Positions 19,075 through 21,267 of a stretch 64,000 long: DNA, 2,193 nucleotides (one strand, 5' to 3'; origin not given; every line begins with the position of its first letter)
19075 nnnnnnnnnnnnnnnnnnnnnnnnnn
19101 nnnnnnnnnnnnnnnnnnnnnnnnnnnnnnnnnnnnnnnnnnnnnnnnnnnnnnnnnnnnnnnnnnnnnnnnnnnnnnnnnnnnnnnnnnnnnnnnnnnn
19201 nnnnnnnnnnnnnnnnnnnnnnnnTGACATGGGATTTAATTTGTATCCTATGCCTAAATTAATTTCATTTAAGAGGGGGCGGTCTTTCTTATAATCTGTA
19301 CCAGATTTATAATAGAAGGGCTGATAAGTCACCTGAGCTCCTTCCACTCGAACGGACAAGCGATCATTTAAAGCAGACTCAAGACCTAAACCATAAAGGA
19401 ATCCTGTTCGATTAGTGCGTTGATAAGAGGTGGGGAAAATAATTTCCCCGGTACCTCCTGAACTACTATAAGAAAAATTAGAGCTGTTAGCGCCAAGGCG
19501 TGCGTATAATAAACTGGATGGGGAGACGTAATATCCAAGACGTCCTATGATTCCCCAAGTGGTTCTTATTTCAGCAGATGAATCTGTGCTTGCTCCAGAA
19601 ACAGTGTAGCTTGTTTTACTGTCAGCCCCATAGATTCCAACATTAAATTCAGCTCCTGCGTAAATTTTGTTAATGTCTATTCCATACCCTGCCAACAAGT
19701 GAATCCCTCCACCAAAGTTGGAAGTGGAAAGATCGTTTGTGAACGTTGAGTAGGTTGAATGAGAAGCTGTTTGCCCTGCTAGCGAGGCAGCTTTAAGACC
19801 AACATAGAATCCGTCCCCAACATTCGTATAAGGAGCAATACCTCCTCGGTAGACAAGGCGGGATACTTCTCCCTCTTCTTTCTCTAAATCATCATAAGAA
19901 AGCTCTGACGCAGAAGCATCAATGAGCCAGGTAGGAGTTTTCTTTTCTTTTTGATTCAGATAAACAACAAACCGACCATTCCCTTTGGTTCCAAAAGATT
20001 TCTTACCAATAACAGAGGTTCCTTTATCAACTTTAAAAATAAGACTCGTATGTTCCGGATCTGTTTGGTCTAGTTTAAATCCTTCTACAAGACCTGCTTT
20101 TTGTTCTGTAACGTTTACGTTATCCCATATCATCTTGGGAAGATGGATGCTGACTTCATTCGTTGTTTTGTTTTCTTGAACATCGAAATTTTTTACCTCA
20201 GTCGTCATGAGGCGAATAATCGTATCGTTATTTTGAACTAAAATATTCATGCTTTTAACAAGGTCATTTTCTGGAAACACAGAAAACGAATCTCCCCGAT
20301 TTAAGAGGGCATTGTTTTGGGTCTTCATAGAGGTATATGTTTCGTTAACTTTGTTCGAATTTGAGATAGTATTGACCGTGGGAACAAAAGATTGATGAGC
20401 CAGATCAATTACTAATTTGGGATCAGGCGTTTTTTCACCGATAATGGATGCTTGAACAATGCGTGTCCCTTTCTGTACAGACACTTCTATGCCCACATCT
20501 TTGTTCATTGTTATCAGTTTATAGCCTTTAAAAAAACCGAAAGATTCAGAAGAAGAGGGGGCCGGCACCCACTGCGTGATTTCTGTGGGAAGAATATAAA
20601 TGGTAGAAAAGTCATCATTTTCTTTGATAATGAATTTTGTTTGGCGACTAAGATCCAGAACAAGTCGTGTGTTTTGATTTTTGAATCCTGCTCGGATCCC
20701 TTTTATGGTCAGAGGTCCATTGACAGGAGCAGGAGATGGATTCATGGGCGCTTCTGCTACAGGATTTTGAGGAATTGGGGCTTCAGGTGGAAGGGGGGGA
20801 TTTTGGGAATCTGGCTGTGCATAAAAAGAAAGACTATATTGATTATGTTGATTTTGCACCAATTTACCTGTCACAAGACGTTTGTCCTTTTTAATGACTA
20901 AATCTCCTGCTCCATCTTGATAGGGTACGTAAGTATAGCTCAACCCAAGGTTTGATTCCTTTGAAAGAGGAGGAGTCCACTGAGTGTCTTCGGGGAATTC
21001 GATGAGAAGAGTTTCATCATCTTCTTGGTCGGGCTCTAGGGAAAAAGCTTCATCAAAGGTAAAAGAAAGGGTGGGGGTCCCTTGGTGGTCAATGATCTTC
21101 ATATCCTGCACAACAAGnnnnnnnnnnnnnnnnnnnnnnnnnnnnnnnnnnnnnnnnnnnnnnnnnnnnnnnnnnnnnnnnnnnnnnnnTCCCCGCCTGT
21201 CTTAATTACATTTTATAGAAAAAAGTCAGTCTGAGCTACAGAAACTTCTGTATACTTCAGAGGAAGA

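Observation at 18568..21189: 873-aa secreted protein fusing AMIN-like repeats to two tandem Omp25/OmpA-like beta-barrel modules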

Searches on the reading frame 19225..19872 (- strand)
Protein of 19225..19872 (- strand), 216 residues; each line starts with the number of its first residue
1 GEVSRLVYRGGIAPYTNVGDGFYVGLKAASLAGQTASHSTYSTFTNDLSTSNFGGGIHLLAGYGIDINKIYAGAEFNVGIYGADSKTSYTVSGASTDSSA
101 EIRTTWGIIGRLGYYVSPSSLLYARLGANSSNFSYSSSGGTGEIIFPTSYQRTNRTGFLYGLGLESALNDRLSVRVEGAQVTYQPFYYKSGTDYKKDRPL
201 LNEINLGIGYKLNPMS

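Call 7: search_protein_families(library=pfam, proteins=[window:19225-19872:-], max_evalue=10)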
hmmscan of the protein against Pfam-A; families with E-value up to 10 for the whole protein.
seq(216 aa): 2 families
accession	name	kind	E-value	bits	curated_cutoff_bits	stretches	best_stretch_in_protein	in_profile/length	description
PF13505.12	OMP_b-brl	-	6.6e-12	46.4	28.7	1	21-211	21-174/175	Outer membrane protein beta-barrel domain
PF01389.23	OmpA_membrane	-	0.00012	22.3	21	1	20-213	4-177/180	OmpA-like transmembrane domain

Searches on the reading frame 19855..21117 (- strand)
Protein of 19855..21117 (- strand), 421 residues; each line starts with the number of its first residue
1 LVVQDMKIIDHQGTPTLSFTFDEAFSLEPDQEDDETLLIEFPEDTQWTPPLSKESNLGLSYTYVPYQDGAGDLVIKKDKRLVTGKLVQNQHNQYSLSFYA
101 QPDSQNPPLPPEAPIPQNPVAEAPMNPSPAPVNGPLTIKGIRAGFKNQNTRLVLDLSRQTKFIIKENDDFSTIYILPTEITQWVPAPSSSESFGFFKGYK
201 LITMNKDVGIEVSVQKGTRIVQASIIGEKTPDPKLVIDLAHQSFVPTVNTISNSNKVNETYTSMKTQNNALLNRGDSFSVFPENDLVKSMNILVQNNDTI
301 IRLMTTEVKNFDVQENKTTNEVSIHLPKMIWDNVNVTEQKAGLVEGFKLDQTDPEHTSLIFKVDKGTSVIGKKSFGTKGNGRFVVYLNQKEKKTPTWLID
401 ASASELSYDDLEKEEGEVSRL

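Call 43: search_solved_structures(query=A2, max_evalue=10, show_alignments=3)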
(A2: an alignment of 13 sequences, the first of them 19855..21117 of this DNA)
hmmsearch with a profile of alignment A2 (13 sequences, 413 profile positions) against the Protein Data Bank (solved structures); distinct sequences matched with E-value up to 10: 0.

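Call 52: predict_structure(alignment_id=A2)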
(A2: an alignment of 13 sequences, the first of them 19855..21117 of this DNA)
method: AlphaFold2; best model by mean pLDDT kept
length: 421 residues; sequences in the alignment: 13
mean_pLDDT: 74.0   pTM: 0.35
mean pLDDT of the five models: 74.0, 73.4, 73.3, 72.8, 72.2
residues with pLDDT >= 90: 90; 70-90: 208; 50-70: 45; < 50: 78
segments of 3 or more residues with pLDDT < 50: 102-131, 243-252, 271-284, 398-421
pLDDT, mean of each block of 10 residues (from residue 1): 91 86 85 84 90 89 86 89 85 88 39 36 34 71 84 87 83 86 79 87 76 88 79 86 46 57 60 32 64 82 84 90 90 83 91 88 90 72 83 49 33 30 30
secondary structure, 60 per line:
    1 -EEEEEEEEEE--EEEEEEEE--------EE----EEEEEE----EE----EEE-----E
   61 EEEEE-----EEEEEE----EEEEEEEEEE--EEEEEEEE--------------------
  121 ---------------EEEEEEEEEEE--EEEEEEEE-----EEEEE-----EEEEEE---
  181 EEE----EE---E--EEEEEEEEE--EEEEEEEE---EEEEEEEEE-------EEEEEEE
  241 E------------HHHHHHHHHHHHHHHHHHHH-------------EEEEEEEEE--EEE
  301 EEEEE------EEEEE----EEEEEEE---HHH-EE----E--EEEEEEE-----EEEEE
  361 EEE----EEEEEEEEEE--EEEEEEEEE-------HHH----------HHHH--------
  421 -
elements in order: E2-11 E14-21 E36-41 E52-54 E60-65 E71-76 E81-90 E93-100 E136-146 E149-156 E162-166 E172-177 E181-183 E196-204 E207-214 E218-226 E234-241 H254-273 E287-295 E298-305 E312-316 E321-327 E344-350 E356-363 E368-377 E380-388 H409-412

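Call 55: fold_search(model_id=the predicted structure, library=pdb)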
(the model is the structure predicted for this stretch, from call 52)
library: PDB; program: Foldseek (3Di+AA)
matches with E <= 10: 755; with E <= 0.001: 1
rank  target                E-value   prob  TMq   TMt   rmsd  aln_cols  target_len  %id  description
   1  3jc8_Qa               8.4e-04  0.99  0.19  0.19  23.9       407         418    8  Architectural model of the type IVa pilus machine in a piliated state (released 2016-03-16)
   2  5y31_B                6.2e-03  0.20  0.12  0.11  20.9       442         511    9  Crystal structure of human LGI1-ADAM22 complex (released 2018-05-02)
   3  2v42_A                6.5e-03  0.13  0.08  0.10  21.8       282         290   10  Crystal structure of RseB: a sensor for periplasmic stress response in E. coli (released 2007-08-28)
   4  5y2z_B                8.9e-03  0.15  0.11  0.12  20.2       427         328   10  Crystal structure of human LGI1 EPTP-ADAM22 complex (released 2018-05-02)
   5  3m4w_D                1.1e-02  0.13  0.08  0.11  22.3       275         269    9  Structural basis for the negative regulation of bacterial stress response by RseB (released 2010-05-05)
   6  2v43_B                1.2e-02  0.10  0.07  0.10  21.8       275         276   11  Crystal structure of RseB: a sensor for periplasmic stress response in E. coli (released 2007-08-28)
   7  5y2z_H                1.3e-02  0.16  0.11  0.13  20.8       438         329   10  Crystal structure of human LGI1 EPTP-ADAM22 complex (released 2018-05-02)
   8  3m4w_C                1.5e-02  0.08  0.07  0.09  21.8       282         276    9  Structural basis for the negative regulation of bacterial stress response by RseB (released 2010-05-05)
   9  3m4w_A                1.8e-02  0.11  0.07  0.10  21.1       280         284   10  Structural basis for the negative regulation of bacterial stress response by RseB (released 2010-05-05)
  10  6vbu_9                2.0e-02  0.10  0.10  0.07  25.9       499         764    8  Structure of the bovine BBSome complex (released 2020-01-29)
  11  2p4b_A                2.1e-02  0.10  0.08  0.11  21.7       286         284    9  Crystal structure of E.coli RseB (released 2007-05-22)
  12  7phw_A                2.2e-02  0.07  0.08  0.10  21.7       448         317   10  PfCyRPA bound to monoclonal antibody Cy.004 Fab fragment (released 2022-02-09)
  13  3ei2_A                2.5e-02  0.06  0.09  0.05  27.4       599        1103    9  Structure of hsDDB1-drDDB2 bound to a 16 bp abasic site containing DNA-duplex (released 2009-01-20)
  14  2v43_C                2.6e-02  0.11  0.08  0.11  21.4       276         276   11  Crystal structure of RseB: a sensor for periplasmic stress response in E. coli (released 2007-08-28)
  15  1i1q_A                2.6e-02  0.07  0.07  0.06  22.8       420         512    7  STRUCTURE OF THE COOPERATIVE ALLOSTERIC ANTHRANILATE SYNTHASE FROM SALMONELLA TYPHIMURIUM (released 2001-04-18)
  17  4aqz_MODEL_1_A        4.3e-02  1.00  0.18  0.48   6.8       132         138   14  B2 domain of Neisseria meningitidis Pilus assembly protein PilQ (released 2012-10-17)
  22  4av2_A                5.9e-02  1.00  0.19  0.28   3.0       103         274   10  Single particle electron microscopy of PilQ dodecameric complexes from Neisseria meningitidis. (released 2012-10-17)
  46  4bin                  2.1e-01  1.00  0.20  0.24   5.8       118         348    9  Crystal structure of the E. coli N-acetylmuramoyl-L-alanine amidase AmiC (released 2013-08-21)
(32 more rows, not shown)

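Call 71: find_homologous_proteins(query=A2, max_evalue=0.001)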
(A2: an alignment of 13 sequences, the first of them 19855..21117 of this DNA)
Query A2 (13 sequences) (421 aa, profile of the alignment): 1 proteins with E <= 0.001 among 7980 candidates.
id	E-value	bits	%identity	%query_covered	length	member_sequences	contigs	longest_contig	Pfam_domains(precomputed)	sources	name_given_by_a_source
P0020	1.3e-97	346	53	57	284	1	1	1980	-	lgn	-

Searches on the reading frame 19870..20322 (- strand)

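Call 7: search_protein_families(library=pfam, proteins=[window:19870-20322:-], max_evalue=10)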
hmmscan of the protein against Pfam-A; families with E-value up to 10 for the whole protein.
seq(151 aa): 1 family
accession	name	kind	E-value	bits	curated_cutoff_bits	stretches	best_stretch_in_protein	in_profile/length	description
PF02232.20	Alpha_TIF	-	0.29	10.6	25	1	11-59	44-93/343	Alpha trans-inducing protein (Alpha-TIF)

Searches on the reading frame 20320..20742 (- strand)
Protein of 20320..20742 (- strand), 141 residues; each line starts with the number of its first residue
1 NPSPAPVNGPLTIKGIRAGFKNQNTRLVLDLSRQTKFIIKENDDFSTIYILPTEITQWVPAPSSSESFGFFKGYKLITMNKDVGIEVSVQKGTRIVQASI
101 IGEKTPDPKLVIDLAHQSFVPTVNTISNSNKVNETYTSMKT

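Call 7: search_protein_families(library=pfam, proteins=[window:20320-20742:-], max_evalue=10)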
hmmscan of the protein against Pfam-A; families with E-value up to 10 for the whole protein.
seq(141 aa): 3 families
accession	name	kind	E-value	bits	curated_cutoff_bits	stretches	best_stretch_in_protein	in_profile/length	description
PF22932.2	Ubiq_DUF_assoc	-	0.0074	16.5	24.3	1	15-35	53-73/81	DUF569 associated ubiquitin-like domain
PF20371.4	DUF6666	-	0.016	15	27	1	63-108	62-108/301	Family of unknown function (DUF6666)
PF11741.13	AMIN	-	0.037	14.6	20.5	1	13-37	60-87/101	AMIN domain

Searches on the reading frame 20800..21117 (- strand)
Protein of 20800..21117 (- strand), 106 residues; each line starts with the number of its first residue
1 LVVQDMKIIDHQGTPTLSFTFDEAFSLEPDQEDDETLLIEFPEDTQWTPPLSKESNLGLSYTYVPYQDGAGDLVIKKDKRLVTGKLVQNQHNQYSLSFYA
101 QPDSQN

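Call 7: search_protein_families(library=pfam, proteins=[window:20800-21117:-], max_evalue=10)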
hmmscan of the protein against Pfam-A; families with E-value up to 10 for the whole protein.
seq(106 aa): 0 families
